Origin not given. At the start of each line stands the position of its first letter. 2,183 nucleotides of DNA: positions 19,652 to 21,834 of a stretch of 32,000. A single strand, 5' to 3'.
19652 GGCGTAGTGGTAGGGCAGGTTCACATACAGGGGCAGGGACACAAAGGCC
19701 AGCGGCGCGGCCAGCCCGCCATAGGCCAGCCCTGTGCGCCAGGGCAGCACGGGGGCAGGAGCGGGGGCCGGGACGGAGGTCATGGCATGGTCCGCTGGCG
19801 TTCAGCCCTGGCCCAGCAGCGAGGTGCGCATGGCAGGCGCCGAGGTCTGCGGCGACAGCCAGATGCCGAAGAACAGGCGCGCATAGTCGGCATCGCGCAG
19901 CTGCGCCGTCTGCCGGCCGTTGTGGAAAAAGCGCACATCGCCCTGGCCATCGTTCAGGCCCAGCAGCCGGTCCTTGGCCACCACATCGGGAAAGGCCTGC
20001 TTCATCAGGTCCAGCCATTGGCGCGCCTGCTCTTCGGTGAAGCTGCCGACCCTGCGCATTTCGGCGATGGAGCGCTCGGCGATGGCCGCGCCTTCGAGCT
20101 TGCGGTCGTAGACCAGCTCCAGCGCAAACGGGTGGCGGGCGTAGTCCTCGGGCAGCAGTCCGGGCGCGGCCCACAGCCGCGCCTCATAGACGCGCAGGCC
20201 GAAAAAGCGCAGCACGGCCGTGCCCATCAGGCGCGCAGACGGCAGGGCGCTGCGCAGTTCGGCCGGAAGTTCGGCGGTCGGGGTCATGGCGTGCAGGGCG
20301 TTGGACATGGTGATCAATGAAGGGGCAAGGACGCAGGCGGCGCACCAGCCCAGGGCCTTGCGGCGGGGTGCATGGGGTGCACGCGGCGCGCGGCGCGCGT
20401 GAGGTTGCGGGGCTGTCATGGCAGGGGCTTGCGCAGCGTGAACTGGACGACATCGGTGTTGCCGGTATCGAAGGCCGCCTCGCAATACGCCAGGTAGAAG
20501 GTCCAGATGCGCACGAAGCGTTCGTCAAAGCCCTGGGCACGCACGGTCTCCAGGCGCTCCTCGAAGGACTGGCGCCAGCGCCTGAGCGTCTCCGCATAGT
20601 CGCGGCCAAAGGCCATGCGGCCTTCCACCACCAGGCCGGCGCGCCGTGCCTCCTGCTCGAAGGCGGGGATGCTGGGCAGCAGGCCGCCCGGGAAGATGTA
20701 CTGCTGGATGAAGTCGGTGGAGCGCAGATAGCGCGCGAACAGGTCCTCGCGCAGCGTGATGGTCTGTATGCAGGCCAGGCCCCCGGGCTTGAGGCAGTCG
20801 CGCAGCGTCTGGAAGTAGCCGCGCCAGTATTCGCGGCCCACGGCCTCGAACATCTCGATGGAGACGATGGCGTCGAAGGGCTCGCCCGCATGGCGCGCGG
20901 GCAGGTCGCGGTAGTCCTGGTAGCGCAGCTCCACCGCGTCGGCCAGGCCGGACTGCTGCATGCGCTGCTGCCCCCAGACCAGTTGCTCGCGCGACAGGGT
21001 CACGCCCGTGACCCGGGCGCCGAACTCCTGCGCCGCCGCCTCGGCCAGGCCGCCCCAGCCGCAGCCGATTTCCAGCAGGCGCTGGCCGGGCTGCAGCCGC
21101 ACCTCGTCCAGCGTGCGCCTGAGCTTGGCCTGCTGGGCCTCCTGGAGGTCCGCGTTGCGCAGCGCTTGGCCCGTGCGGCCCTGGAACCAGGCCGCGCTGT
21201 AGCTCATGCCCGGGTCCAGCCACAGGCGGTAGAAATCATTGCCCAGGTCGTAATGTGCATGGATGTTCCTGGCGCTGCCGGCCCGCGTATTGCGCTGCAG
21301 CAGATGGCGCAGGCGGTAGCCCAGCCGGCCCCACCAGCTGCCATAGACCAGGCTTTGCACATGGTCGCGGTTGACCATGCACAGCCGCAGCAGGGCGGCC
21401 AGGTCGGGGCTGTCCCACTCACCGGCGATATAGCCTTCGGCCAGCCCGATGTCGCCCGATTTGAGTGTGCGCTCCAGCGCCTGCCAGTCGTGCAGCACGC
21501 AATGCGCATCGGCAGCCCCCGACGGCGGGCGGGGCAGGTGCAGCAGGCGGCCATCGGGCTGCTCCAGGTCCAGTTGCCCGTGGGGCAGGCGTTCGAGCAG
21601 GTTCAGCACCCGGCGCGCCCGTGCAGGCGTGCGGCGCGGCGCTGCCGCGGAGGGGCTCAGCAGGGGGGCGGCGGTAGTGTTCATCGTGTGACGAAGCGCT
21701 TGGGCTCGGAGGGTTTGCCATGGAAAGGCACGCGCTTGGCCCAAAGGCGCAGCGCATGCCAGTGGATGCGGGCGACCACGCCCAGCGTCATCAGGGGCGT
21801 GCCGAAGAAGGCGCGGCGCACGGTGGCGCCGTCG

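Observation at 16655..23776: Eight-gene, almost fully overlapping lipid-modification operon: furan/cyclopropane-fatty-acid-like core plus five unexplained accessory genes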

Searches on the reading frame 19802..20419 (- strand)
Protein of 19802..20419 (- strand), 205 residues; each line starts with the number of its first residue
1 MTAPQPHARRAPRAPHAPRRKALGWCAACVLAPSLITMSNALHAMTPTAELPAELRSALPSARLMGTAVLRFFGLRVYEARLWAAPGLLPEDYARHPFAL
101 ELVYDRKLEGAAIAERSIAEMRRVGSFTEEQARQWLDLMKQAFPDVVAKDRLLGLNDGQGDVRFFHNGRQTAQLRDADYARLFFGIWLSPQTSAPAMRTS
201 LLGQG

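Call 11: search_protein_families(library=pfam, proteins=[window:19802-20419:-], max_evalue=0.01)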
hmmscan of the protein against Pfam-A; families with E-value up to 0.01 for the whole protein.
window:19802-20419:- (205 aa): 1 family
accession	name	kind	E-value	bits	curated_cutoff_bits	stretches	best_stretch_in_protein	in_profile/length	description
PF16036.10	Chalcone_3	-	6.5e-06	26.8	27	1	63-203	21-165/165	Chalcone isomerase-like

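Call 12: search_protein_families(library=ncbifam, proteins=[window:19802-20419:-], max_evalue=0.01)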
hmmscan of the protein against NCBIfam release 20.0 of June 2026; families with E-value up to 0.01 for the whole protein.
window:19802-20419:- (205 aa): 0 families

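Call 45: search_solved_structures(query=window:19802-20419:-, max_evalue=1)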
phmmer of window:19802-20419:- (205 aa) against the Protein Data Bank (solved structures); distinct sequences matched with E-value up to 1: 1.
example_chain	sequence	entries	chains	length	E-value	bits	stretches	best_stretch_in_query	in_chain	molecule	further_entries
25hr_E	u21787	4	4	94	0.84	12.7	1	73-141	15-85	Cell division protein FtsB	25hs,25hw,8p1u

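Call 52: find_homologous_proteins(query=window:19802-20419:-, max_evalue=0.00001)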
Query window:19802-20419:- (205 aa): 1511 proteins with E <= 0.00001 among 2239 candidates; the best 120 are listed.
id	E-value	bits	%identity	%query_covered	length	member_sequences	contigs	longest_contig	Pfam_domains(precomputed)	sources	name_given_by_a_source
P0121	6.6e-129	446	98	100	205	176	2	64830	PF16036.11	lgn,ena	-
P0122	3.6e-106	371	88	93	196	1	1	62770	-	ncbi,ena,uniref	ncbi:hypothetical protein [Comamonas sp.]|uniref:hypothetical protein n=1 Tax=Comamonas sp. TaxID=34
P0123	6.4e-106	371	88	93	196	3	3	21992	-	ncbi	ncbi:MAG: hypothetical protein RR473_11005 [Comamonas sp.]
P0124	7.0e-106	370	88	93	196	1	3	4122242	-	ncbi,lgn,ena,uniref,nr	ncbi:hypothetical protein [Comamonas sp. lk]|uniref:hypothetical protein n=1 Tax=Comamonas sp. lk Ta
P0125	1.4e-104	366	87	92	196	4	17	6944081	PF16036.11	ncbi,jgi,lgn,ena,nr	ncbi:hypothetical protein N5D66_21150 [Delftia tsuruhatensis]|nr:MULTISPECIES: chalcone isomerase fa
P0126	1.9e-104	366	87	92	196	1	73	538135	PF16036.11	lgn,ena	-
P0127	5.5e-104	364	86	92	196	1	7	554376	PF16036.11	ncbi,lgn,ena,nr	ncbi:hypothetical protein NHB13_22265 [Delftia tsuruhatensis]|nr:chalcone isomerase family protein [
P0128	7.3e-104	364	88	91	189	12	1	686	PF16036.11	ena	-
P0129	2.6e-103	362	86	92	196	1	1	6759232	PF16036.11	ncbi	-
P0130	5.7e-103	361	81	100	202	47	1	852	PF16036.11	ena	-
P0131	1.3e-102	360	85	92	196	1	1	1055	PF16036.11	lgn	-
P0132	1.5e-102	360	83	100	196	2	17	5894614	PF16036.11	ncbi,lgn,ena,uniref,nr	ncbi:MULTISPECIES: chalcone isomerase family protein [Comamonas]|uniref:chalcone isomerase family pr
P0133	5.8e-102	358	87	91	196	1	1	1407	-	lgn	-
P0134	6.3e-102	358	81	100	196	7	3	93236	PF16036.11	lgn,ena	-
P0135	9.1e-102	357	86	92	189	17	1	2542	PF16036.11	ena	-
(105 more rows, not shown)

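Call 68: predict_structure(alignment_id=A2)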
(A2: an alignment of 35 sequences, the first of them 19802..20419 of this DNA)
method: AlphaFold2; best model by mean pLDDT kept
length: 205 residues; sequences in the alignment: 35
mean_pLDDT: 85.2   pTM: 0.74
mean pLDDT of the five models: 85.2, 84.5, 84.2, 84.0, 83.0
residues with pLDDT >= 90: 151; 70-90: 7; 50-70: 17; < 50: 30
segments of 3 or more residues with pLDDT < 50: 18-45
pLDDT, mean of each block of 10 residues (from residue 1): 53 54 44 44 58 95 96 92 96 97 97 97 98 97 96 98 98 98 98 96 91
secondary structure, 60 per line:
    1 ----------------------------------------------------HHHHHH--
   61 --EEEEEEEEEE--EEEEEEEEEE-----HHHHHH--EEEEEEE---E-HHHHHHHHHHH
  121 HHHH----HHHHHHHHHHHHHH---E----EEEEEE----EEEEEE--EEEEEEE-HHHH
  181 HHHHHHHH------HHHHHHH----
elements in order: H53-58 E63-72 E75-84 H90-95 E98-104 H110-124 H129-142 E151-156 E161-166 E169-175 H177-188 H195-201

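Call 72: fold_search(model_id=the predicted structure, library=pdb)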
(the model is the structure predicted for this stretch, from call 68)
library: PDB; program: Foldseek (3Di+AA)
matches with E <= 10: 685; with E <= 0.001: 53
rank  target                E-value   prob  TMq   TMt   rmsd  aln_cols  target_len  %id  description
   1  5wl4_A                5.8e-09  1.00  0.57  0.57   3.9       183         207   10  Crystal structure of chalcone isomerase engineered from ancestral inference (ancR3) (released 2018-05-09)
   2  5wl8_A                8.8e-09  1.00  0.56  0.56   4.0       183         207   10  Crystal structure of chalcone isomerase engineered from ancestral inference (epR4) (released 2018-05-09)
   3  9kah_G                9.3e-09  1.00  0.58  0.57   3.7       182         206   13  Crystal Structure of Chalcone Syntase and Chalcone Isomerase-like Protein Complex from Physcomitrella patens (released 2025-10-29)
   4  9kah_D                1.1e-08  1.00  0.58  0.57   3.8       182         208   12  Crystal Structure of Chalcone Syntase and Chalcone Isomerase-like Protein Complex from Physcomitrella patens (released 2025-10-29)
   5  5wkr_A                1.1e-08  1.00  0.57  0.54   3.9       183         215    9  Crystal structure of chalcone isomerase engineered from ancestral inference complexed with naringenin (ancCC) (released 2018-05-09)
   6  5wl3_A                1.5e-08  1.00  0.58  0.57   3.6       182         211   10  Crystal structure of chalcone isomerase engineered from ancestral inference (ancR2) (released 2018-05-09)
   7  5wks_B                2.0e-08  1.00  0.55  0.53   4.1       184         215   10  Crystal structure of chalcone isomerase engineered from ancestral inference complexed with naringenin (ancR1) (released 2018-05-09)
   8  5wl7                  2.3e-08  1.00  0.53  0.52   4.7       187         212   10  Crystal structure of chalcone isomerase engineered from ancestral inference (ancCHI*) (released 2018-05-09)
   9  9kah_C                3.5e-08  1.00  0.58  0.57   3.6       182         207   13  Crystal Structure of Chalcone Syntase and Chalcone Isomerase-like Protein Complex from Physcomitrella patens (released 2025-10-29)
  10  5wks_A                4.5e-08  1.00  0.57  0.55   3.7       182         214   10  Crystal structure of chalcone isomerase engineered from ancestral inference complexed with naringenin (ancR1) (released 2018-05-09)
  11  5yx4                  4.5e-08  1.00  0.56  0.50   4.2       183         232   13  Isoliquiritigenin-complexed Chalcone isomerase (S189A) from the Antarctic vascular plant Deschampsia Antarctica (DaCHI1) (released 2018-02-14)
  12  4doo_A                5.7e-08  1.00  0.54  0.54   4.5       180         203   13  Crystal structure of Arabidopsis thaliana fatty-acid binding protein At3g63170 (AtFAP1) (released 2012-05-09)
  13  8dld                  6.8e-08  1.00  0.58  0.58   3.5       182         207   13  Crystal structure of chalcone-isomerase like protein from Physcomitrella patens (PpCHIL-A) (released 2023-05-10)
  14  6cjo_A                8.6e-08  1.00  0.57  0.54   3.9       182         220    9  Crystal Structure of Chalcone Isomerase from Medicago Sativa with the G95S mutation. (released 2019-03-13)
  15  5yx3_A                9.1e-08  1.00  0.58  0.55   3.3       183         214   12  Chalcone isomerase from the Antarctic vascular plant Deschampsia Antarctica (DaCHI1) (released 2018-02-21)
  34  4dol                  4.4e-07  1.00  0.52  0.51   5.4       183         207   11  Crystal structure of Arabidopsis thaliana fatty-acid binding protein At1g53520 (AtFAP3) (released 2012-05-09)
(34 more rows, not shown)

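Call 85: search_dna_similar(query=window:19802-20419:-, collection=plasmids, mode=protein, max_rows=60, max_evalue=0.00001)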
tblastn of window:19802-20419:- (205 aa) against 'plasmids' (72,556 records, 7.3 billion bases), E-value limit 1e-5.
Records with a match: 27; places in all: 27; records where one place covers at least 80% of the query: 1.
Best place of each record, by identity: <60% 27.
By first word of the organism name: Pseudoalteromonas 10; Cupriavidus 3; Ralstonia 2; Burkholderia 2; Aeromonas 2; Photobacterium 2; Plesiomonas 2; Azoarcus 1; Aestuarium 1; Salinivibrio 1; and 1 more.
By predicted mobility (MOB-suite, as given by PLSDB): non-mobilizable 24; mobilizable 2; conjugative 1.
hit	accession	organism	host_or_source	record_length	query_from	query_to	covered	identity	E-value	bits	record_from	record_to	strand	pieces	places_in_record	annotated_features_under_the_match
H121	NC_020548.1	Azoarcus sp. KH32C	-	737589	63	202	68%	45.7%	2e-26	112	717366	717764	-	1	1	chalcone isomerase family protein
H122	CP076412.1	Ralstonia wenshanensis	soil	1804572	53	204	74%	39.6%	2e-24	106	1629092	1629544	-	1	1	chalcone isomerase family protein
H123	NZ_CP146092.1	Ralstonia sp. RRA.1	-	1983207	53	205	75%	37.4%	7e-19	91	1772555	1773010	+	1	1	none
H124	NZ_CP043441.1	Cupriavidus campinensis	cell culture,soil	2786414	56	203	72%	38.6%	8e-25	108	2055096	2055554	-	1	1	none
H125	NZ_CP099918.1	Pseudoalteromonas xiamenensis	Anadara tuberculosa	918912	68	205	67%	41.0%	4e-22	100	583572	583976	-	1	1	chalcone isomerase family protein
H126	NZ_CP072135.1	Pseudoalteromonas xiamenensis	mangrove sediment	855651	66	203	67%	41.0%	5e-22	100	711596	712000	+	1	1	chalcone isomerase family protein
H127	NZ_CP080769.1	Cupriavidus pinatubonensis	genomic assembly,soil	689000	56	203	72%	37.1%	2e-21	99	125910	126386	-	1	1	chalcone isomerase family protein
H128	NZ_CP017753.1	Cupriavidus sp. USMAHM13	cell culture,Paddy field, Sungai Manik, ...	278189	60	203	70%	37.4%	7e-17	85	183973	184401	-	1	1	chalcone isomerase family protein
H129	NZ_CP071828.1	Burkholderia anthina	pure culture,RoundUp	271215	59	204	71%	35.1%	2e-16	84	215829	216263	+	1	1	chalcone isomerase family protein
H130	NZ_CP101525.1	Burkholderia arboris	mixed culture,soil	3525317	59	204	71%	35.1%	2e-16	84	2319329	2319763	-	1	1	none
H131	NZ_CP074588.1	Pseudoalteromonas piscicida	mixed culture,water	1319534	67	199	65%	35.3%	4e-20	94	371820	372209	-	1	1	none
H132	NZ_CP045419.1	Pseudoalteromonas sp. THAF3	pure culture,Surface of a polyethylene ...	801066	36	203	82%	27.1%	1e-11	70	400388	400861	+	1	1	chalcone isomerase family protein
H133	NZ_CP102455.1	Aeromonas sp. BC14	culture,river water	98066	46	204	78%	28.3%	4e-10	66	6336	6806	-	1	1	chalcone isomerase family protein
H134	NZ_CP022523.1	Pseudoalteromonas sp. NC201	pure culture,sea water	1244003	67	198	64%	34.1%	9e-19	91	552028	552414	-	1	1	none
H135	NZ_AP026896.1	Aeromonas caviae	Microbe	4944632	63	204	69%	31.0%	2e-12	72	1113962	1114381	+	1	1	none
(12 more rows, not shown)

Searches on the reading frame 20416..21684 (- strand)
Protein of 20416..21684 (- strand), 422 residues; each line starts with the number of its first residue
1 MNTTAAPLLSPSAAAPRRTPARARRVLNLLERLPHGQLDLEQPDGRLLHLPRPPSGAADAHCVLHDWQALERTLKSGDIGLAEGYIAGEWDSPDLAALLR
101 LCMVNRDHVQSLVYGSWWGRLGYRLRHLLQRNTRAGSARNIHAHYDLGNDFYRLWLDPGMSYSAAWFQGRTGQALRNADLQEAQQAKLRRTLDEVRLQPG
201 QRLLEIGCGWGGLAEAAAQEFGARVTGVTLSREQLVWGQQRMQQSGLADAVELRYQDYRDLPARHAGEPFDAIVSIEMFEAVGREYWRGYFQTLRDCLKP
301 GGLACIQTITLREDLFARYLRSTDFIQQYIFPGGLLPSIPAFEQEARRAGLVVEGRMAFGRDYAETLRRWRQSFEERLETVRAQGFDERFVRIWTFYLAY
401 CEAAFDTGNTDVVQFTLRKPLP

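Call 11: search_protein_families(library=pfam, proteins=[window:20416-21684:-], max_evalue=0.01)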
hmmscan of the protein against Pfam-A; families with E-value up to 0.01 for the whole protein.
window:20416-21684:- (422 aa): 9 families
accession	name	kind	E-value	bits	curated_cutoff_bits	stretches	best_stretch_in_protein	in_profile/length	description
PF02353.26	CMAS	-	1.1e-87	294.3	27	1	137-415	6-273/273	Mycolic acid cyclopropane synthetase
PF13649.12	Methyltransf_25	-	4.6e-18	66.1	27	1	204-302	2-97/97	Methyltransferase domain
PF13489.12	Methyltransf_23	-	9.1e-16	58.5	27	1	182-353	3-161/164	Methyltransferase domain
PF08241.18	Methyltransf_11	-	8.2e-15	55.7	21.2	1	204-305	1-94/95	Methyltransferase domain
PF08242.18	Methyltransf_12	-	1.8e-14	54.6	30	1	204-303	1-97/98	Methyltransferase domain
PF13847.12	Methyltransf_31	-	1e-10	41.9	27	1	199-318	3-121/145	Methyltransferase domain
PF01728.25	FtsJ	-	8.9e-07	29.4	24.1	1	187-275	8-97/181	FtsJ-like methyltransferase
PF01135.25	PCMT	-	0.0029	17.8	20.3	1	191-274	65-147/210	Protein-L-isoaspartate(D-aspartate) O-methyltransferase (PCMT)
PF05724.17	TPMT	-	0.0056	16.8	26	0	182-306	20-153/218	Thiopurine S-methyltransferase (TPMT)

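Call 12: search_protein_families(library=ncbifam, proteins=[window:20416-21684:-], max_evalue=0.01)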
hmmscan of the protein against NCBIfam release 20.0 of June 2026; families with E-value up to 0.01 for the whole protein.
window:20416-21684:- (422 aa): 33 families (the best 25 are shown)
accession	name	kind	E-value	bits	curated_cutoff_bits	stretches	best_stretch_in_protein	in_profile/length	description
NF008686.0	PRK11705.1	equivalog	1.8e-79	267.6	400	1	58-417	35-370/383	cyclopropane fatty acyl phospholipid synthase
NF053839.1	CPFASynBruc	equivalog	3.4e-76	256.8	600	1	34-418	14-383/410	cyclopropane fatty acid synthase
NF040703.1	cyclopro_CfaB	exception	3.2e-75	253.4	650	1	133-421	99-378/393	C17 cyclopropane fatty acid synthase CfaB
NF040660.1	mycolic_MTase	equivalog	5.8e-51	173.7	390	1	139-419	6-283/283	cyclopropane mycolic acid synthase family methyltransferase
NF043040.1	corrin_prot_MT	hypoth_equivalog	3.6e-19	69.1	180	1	189-355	31-200/216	corrinoid protein-associated methyltransferase CpaM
TIGR01983.1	UbiG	equivalog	1.5e-11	44.1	102.95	1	196-310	49-155/228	bifunctional 2-polyprenyl-6-hydroxyphenol methylase/3-demethylubiquinol 3-O-methyltransferase UbiG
NF041943.1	GPPMT_Stmyces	equivalog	8.2e-10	39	400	1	180-260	60-138/272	geranyl diphosphate 2-C-methyltransferase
NF045667.1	MTase_DVU1556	equivalog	1.3e-06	28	155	1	188-254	11-71/213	DVU_1556 family methyltransferase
TIGR02021.1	BchM-ChlM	equivalog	4.9e-06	26.1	158.9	1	182-277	35-126/218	magnesium protoporphyrin IX methyltransferase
NF041820.1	daptide_MTase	equivalog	7.5e-06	25.6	175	1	178-310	16-146/243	daptide-type RiPP biosynthesis methyltransferase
TIGR02072.1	BioC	equivalog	1.2e-05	25.2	184.95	1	176-309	11-135/244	malonyl-ACP O-methyltransferase BioC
NF001244.0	PRK00216.1-5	equivalog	1.6e-05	24.3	216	1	190-265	39-116/236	bifunctional demethylmenaquinone methyltransferase/2-methoxy-6-polyprenyl-1,4-benzoquinol methylase UbiE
NF001790.0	PRK00517.3-3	equivalog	3.6e-05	23.3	269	1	152-288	91-209/262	50S ribosomal protein L11 methyltransferase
NF052510.1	methyltran_MpqE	exception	9.5e-05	21.9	335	1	189-306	36-152/234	methyl-plastoquinone biosynthesis methyltransferase MpqE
NF001243.0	PRK00216.1-4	equivalog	0.00011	21.7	235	1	189-308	37-154/237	demethylmenaquinone methyltransferase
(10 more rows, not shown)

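Call 43: search_solved_structures(query=window:20416-21684:-, max_evalue=0.00001, show_alignments=1)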
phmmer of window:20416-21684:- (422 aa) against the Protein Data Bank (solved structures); distinct sequences matched with E-value up to 0.00001: 41.
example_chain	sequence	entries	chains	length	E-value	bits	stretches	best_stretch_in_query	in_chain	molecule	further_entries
5z9o_A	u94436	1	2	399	4.2e-59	203.5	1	130-419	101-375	Cyclopropane-fatty-acyl-phospholipid synthase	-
7qos_A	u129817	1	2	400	1.5e-57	198.4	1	23-419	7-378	Cyclopropane-fatty-acyl-phospholipid synthase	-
6bqc_A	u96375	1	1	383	3e-50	174.4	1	56-411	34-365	Cyclopropane-fatty-acyl-phospholipid synthase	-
1l1e_A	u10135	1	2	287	7.1e-39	136.9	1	140-419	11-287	mycolic acid synthase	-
1kp9_A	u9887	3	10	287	1.9e-38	135.4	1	139-419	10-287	CYCLOPROPANE-FATTY-ACYL-PHOSPHOLIPID SYNTHASE 1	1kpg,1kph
1tpy_A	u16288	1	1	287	2.8e-38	134.9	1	139-419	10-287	methoxy mycolic acid synthase 2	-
1kpi_A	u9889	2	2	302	7.1e-36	127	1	140-418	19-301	CYCLOPROPANE-FATTY-ACYL-PHOSPHOLIPID SYNTHASE 2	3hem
7l9u_A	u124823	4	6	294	1.7e-35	125.7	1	143-419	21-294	S-adenosylmethionine-dependent methyltransferase UmaA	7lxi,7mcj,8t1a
8raq_A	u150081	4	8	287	3.2e-35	124.8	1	143-419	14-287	Mycolic acid methyltransferase MmaA1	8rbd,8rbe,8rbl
2fk7_A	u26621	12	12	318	1.3e-32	116.2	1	138-418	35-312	methoxy mycolic acid synthase 4 | Hydroxymycolate synthase MmaA4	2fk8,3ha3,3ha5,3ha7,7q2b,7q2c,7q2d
3bus_A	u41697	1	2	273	7.2e-14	54.5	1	195-381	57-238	Methyltransferase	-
6gkv_A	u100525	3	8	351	3.9e-13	52.1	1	178-404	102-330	Coclaurine N-methyltransferase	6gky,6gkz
8zc8_A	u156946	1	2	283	2.5e-12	49.4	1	190-361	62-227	MitM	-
21zq_A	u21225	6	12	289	2.6e-12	49.3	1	189-361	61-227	MitM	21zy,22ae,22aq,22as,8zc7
7fbh_A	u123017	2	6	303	2.7e-10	42.7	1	200-312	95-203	BezA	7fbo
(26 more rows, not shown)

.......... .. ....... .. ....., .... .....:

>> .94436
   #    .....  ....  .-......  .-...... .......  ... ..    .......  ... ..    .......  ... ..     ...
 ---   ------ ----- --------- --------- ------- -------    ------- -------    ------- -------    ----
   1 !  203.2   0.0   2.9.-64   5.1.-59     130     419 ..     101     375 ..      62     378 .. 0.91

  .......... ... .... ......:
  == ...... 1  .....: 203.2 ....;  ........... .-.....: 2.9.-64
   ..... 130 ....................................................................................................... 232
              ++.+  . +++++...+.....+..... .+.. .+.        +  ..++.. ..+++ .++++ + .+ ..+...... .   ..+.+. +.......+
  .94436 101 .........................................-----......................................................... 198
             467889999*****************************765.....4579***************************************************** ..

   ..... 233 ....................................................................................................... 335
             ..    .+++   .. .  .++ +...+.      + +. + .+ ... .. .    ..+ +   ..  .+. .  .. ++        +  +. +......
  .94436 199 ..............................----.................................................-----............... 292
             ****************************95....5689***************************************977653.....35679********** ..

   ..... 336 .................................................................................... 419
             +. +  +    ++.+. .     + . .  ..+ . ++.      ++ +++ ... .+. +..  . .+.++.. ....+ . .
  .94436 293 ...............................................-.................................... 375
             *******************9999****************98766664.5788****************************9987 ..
